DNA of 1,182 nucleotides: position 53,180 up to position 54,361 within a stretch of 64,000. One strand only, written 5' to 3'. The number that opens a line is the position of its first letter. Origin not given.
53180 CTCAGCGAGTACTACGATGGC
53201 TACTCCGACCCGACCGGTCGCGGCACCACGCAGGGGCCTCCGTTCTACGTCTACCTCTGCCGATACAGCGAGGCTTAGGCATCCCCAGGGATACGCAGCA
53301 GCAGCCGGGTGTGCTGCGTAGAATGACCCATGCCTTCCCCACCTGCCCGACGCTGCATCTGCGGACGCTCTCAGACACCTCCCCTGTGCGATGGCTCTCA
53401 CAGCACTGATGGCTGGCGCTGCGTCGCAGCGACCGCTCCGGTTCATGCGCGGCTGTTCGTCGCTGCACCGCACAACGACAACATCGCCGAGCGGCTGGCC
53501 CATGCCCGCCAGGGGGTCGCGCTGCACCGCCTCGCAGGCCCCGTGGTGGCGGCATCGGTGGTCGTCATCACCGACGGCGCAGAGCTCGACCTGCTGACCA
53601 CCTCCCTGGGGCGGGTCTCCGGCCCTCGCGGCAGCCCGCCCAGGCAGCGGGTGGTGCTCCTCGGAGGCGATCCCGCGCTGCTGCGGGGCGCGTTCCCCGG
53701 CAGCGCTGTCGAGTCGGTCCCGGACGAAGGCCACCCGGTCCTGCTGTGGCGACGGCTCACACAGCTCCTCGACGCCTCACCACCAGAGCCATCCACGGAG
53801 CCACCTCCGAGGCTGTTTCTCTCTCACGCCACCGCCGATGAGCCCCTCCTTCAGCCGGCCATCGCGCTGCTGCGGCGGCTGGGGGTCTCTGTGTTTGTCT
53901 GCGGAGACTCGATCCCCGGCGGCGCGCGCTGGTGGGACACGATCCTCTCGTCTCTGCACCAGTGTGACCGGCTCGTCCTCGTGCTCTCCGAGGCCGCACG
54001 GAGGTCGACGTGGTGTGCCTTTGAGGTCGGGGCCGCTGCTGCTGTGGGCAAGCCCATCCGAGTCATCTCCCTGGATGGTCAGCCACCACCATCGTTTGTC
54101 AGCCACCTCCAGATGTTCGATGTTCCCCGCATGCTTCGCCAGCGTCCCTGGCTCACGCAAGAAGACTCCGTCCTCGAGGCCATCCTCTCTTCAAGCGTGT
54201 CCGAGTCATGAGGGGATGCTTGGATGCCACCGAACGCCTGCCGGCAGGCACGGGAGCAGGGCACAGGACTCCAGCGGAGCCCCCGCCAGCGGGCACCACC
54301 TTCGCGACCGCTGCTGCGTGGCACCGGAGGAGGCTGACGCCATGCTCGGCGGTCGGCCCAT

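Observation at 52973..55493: Three-gene locus around a CDGSH(2Fe-2S)-TIR fusion: candidate undescribed redox-gated TIR signalling or defence module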

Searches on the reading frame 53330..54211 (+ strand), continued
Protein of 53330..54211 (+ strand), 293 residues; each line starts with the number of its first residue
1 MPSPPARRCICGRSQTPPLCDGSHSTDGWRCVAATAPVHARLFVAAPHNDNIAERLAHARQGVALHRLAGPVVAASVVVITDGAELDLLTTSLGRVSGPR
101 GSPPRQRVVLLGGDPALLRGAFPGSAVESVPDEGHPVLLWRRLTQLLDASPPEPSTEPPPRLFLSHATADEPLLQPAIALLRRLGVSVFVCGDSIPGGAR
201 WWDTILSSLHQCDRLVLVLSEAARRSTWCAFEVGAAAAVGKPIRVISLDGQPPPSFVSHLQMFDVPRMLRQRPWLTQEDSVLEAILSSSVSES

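Call 86: search_protein_families(library=pfam, proteins=[L056:4885-5889:+, L056:6857-8308:+, L069:583-2199:+, L051:1052-1381:+, L065:678-1007:+, L057:5198-5947:-, L057:6891-7556:-, L045:3389-3916:-, L017:7177-7989:-, L054:1525-3072:-], max_evalue=0.001)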
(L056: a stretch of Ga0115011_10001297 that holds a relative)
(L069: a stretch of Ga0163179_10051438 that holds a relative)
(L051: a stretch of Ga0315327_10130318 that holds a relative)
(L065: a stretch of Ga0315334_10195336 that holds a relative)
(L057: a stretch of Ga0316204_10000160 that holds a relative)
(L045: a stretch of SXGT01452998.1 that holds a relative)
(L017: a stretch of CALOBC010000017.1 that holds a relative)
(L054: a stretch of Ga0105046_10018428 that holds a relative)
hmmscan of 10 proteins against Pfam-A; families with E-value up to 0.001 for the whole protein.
L056:4885-5889:+ (335 aa): 0 families

L056:6857-8308:+ (484 aa): 1 family
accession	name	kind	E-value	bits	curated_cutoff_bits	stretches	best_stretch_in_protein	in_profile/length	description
PF00474.23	SSF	-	1.5e-63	215.5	22.8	1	35-426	1-406/406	Sodium:solute symporter family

L069:583-2199:+ (539 aa): 11 families
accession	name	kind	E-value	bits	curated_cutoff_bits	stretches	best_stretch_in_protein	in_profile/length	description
PF01593.30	Amino_oxidase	-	6.9e-20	72.2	19.8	1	36-525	1-440/443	Flavin containing amine oxidoreductase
PF13450.12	NAD_binding_8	-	4.4e-11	43.3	21.9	1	31-87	1-57/68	NAD(P)-binding Rossmann-like domain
PF01266.30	DAO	-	1.3e-10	41.8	27.9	1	28-63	1-37/353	FAD dependent oxidoreductase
PF00890.30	FAD_binding_2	-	1.2e-08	35.1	20.4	1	28-78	1-49/414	FAD binding domain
PF03486.20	HI0933_like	-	1.2e-08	35.1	50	0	230-306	90-167/244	HI0933-like protein Rossmann domain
PF12831.13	FAD_oxidored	-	1.3e-06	28.5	27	1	28-100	1-70/416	FAD dependent oxidoreductase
PF01134.28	GIDA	-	2.4e-06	27.3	22.1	0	28-58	1-31/391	Glucose inhibited division protein A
PF07992.20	Pyr_redox_2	-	0.00011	22.1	26.1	1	27-57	1-32/291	Pyridine nucleotide-disulphide oxidoreductase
PF01494.25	FAD_binding_3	-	0.00017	21.4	22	0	28-58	3-33/349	FAD binding domain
PF00996.24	GDI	-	0.00055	19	23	0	234-300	216-283/436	GDP dissociation inhibitor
PF01946.23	Thi4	-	0.0008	19.1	26.2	0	28-63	19-55/235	Thi4 family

L051:1052-1381:+ (110 aa): 0 families

L065:678-1007:+ (110 aa): 0 families

L057:5198-5947:- (250 aa): 8 families
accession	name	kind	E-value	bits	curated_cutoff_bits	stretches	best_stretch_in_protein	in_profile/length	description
PF10294.15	Methyltransf_16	-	4.7e-12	46.4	21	1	79-200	20-156/174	Lysine methyltransferase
PF13489.12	Methyltransf_23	-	1.1e-07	32.2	27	1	93-205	18-122/164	Methyltransferase domain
PF13649.12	Methyltransf_25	-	1.5e-07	32.4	27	1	101-176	1-76/97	Methyltransferase domain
PF13847.12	Methyltransf_31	-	3.6e-07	30.4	27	1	98-176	4-86/145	Methyltransferase domain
PF08242.18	Methyltransf_12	-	5.4e-07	30.7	30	1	102-181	1-82/98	Methyltransferase domain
PF08241.18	Methyltransf_11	-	1.3e-06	29.4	21.2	1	102-177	1-73/95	Methyltransferase domain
PF03848.20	TehB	-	4.7e-06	26.6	20.4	1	97-174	30-105/193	Tellurite resistance protein TehB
PF05175.20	MTS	-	0.00013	22.1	23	1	94-170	30-104/170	Methyltransferase small domain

L057:6891-7556:- (222 aa): 1 family
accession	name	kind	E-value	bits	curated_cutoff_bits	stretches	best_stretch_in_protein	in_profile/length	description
PF09929.15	DUF2161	-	9.9e-31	106.8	27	1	96-211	1-116/118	Putative PD-(D/E)XK phosphodiesterase (DUF2161)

L045:3389-3916:- (176 aa): 1 family
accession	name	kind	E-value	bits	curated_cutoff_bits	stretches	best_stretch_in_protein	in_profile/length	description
PF00255.25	GSHPx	-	1.8e-37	127.7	27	1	26-132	2-108/108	Glutathione peroxidase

L017:7177-7989:- (271 aa): 2 families
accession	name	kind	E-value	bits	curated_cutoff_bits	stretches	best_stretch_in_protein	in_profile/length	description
PF17124.11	ThiJ_like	-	1.4e-28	100.4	30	1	33-228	1-186/186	ThiJ/PfpI family-like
PF01965.30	DJ-1_PfpI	-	1.4e-17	64.4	26.6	1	28-269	2-164/165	DJ-1/PfpI family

L054:1525-3072:- (516 aa): 0 families

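Call 88: search_dna_similar(query=window:53330-54211:+, collection=phages, mode=protein, max_evalue=0.001, max_rows=10)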
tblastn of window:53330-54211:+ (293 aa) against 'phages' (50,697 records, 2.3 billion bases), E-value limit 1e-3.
Records with a match: 2; places in all: 2; records where one place covers at least 80% of the query: 0.
Best place of each record, by identity: <60% 2.
By first word of the organism name: Streptococcus 2.
By host as written in the record: Streptococcus agalactiae JN_AR_GBS18 1; Streptococcus agalactiae GB00640 1.
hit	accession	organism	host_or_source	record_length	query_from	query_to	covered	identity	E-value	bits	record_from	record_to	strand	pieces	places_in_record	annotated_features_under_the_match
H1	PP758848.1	Streptococcus phage phiGBSVK-C_GBSInt4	Streptococcus agalactiae JN_AR_GBS18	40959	161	281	41%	28.4%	3e-5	51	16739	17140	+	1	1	hypothetical protein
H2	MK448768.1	Streptococcus phage Javan47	Streptococcus agalactiae GB00640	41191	161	281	41%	28.4%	3e-5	51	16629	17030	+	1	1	hypothetical protein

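Call 89: search_dna_similar(query=window:53330-54211:+, collection=plasmids, mode=protein, max_evalue=0.001, max_rows=10)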
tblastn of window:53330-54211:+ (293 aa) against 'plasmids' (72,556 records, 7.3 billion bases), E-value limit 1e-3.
Records with a match: 4; places in all: 6; records where one place covers at least 80% of the query: 0.
Best place of each record, by identity: <60% 4.
By first word of the organism name: Klebsiella 2; Nostoc 1; Mycobacterium 1.
By predicted mobility (MOB-suite, as given by PLSDB): mobilizable 2; conjugative 2.
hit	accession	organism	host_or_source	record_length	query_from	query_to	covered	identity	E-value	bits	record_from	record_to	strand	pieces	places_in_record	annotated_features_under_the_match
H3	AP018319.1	Nostoc sp. HK-01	-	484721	161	287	43%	31.2%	2e-4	50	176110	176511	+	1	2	TIR protein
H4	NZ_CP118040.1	Klebsiella pneumoniae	Homo sapiens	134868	161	261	34%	32.4%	2e-4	50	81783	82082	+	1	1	toll/interleukin-1 receptor domain-containing protein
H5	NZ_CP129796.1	Klebsiella pneumoniae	Homo sapiens,whole organism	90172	161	261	34%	32.4%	2e-4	50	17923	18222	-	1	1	toll/interleukin-1 receptor domain-containing protein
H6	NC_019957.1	Mycobacterium sp. JS623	-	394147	162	263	35%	30.5%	4e-5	52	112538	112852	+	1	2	TIR domain-containing protein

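Call 91: find_related_loci(query=A1, collection=viral_contigs, flank=3000)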
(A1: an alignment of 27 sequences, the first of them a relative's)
Query A1 (293 aa) in viral_contigs; peptide patterns used: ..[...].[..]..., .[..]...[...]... (x = any residue, [..] = any of these).
24 stretches matched a pattern, but none encodes a relative of the query by tblastn (E <= 1e-3).
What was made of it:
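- On Defence-island gene: No members in phages, plasmids or IMG/VR (calls 88, 89, 91).
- No family member in phage GenBank, PLSDB plasmids or IMG/VR (calls 88, 89, 91).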

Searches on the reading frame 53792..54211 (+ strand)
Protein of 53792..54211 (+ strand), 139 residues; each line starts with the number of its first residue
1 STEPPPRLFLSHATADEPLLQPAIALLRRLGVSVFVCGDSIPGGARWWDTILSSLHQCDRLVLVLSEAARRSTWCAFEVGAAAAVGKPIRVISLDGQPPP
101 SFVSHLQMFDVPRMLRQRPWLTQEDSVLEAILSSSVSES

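Call 41: search_solved_structures(query=window:53792-54211:+, max_evalue=1, show_alignments=5)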
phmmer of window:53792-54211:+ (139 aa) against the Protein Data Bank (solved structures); distinct sequences matched with E-value up to 1: 15.
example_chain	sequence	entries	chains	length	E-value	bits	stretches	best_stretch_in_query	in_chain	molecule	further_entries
9mud_K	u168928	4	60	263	0.00046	23.5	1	6-86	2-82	Cat1 (CRISPR associated TIR 1) pentagonal filament | Cat1 (CRISPR associated TIR 1) pentagonal filament assembly | Cat1 (CRISPR-associated TIR 1)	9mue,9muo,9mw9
6qai_A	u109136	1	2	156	0.03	17.6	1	24-99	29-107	2-Deoxyribosyltransferase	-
4c7m_A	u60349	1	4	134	0.055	16.8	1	8-92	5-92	Toll/interleukin-1 receptor domain-containing protein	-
4lzp_B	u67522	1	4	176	0.075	16.3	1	7-91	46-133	Putative uncharacterized protein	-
1fyw_A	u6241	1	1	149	0.1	15.9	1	39-79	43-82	TOLL-LIKE RECEPTOR 2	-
7uwg_A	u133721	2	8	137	0.19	15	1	8-82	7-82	Molecular chaperone Tir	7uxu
4lqc_A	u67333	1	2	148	0.26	14.6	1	8-92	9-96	TcpB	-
7fcl_A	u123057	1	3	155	0.33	14.2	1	42-77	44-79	SIGIRR protein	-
7fcj_A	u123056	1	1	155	0.34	14.2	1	42-77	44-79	SIGIRR protein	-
1fyx_A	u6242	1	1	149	0.37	14.1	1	46-79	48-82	TOLL-LIKE RECEPTOR 2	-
8g83_A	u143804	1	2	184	0.38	14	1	8-81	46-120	NAD(+) hydrolase AbTIR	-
2klh_A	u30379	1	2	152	0.55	13.5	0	38-91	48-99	c-Myc-responsive protein Rcl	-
6wt6_A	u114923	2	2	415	0.64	13.3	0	34-82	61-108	Metazoan TIR-STING fusion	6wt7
4fyh_A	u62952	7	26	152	0.79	13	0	38-91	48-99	Deoxyribonucleoside 5'-monophosphate N-glycosidase | 2'-deoxynucleoside 5'-phosphate N-hydrolase 1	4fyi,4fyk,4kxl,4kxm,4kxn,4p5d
2khz_A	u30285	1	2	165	0.86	12.9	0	38-91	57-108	c-Myc-responsive protein Rcl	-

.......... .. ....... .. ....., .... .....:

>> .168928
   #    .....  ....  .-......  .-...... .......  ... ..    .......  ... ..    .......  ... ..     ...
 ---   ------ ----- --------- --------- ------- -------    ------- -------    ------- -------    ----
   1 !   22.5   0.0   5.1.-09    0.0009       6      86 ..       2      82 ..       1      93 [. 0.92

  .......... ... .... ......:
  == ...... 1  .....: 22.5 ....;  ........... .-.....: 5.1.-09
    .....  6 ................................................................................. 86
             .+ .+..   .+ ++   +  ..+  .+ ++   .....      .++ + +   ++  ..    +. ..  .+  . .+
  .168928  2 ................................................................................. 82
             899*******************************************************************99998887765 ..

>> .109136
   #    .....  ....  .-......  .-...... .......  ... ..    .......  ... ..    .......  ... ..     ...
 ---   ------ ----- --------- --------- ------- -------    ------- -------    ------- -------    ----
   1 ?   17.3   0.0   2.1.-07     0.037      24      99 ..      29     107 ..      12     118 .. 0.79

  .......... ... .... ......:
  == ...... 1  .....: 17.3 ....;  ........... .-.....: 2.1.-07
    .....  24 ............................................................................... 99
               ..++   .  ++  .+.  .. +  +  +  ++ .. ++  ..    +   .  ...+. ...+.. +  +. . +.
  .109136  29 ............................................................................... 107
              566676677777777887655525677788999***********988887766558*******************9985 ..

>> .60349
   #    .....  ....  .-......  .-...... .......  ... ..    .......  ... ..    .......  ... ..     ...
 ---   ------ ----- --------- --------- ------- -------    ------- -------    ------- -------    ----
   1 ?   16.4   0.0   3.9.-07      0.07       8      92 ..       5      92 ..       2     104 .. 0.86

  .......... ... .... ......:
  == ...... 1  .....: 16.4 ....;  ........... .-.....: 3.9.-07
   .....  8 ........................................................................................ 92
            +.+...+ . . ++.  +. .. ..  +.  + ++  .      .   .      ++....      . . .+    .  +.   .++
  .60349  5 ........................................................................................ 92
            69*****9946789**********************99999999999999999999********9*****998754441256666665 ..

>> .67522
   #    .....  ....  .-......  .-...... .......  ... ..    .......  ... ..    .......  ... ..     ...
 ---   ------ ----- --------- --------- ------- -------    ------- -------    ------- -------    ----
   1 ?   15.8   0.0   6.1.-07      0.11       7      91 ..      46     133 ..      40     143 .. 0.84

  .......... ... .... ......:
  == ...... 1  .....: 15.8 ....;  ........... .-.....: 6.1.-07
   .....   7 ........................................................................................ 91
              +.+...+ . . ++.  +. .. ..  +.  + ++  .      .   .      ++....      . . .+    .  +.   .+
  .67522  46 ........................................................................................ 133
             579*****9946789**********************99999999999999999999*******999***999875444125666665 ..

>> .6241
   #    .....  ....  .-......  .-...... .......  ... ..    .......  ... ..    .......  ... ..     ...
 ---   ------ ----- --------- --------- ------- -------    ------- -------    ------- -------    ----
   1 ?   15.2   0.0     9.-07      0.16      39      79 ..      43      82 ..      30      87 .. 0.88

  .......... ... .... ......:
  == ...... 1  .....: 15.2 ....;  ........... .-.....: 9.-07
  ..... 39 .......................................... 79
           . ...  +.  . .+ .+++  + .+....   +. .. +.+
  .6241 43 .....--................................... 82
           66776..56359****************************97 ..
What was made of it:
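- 53810..54187 (+): TIR domain (about aa 161-286) with the F-x-S-H-A-x2-D-E and W-C-A-F-E232 motifs. E232 aligns to the Glu of Cat1 and BtpA (call 41).
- On NAD+-cleaving TIR enzymes: E232 aligns with the Glu of Cat1 and BtpA/TcpB (call 41).
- Checked: E232 (nt 54023-54025) aligns with the Glu of Cat1 and BtpA/TcpB (call 41).
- A Glu at the catalytic position also occurs in non-enzymatic TIRs such as TLR2 (call 41).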
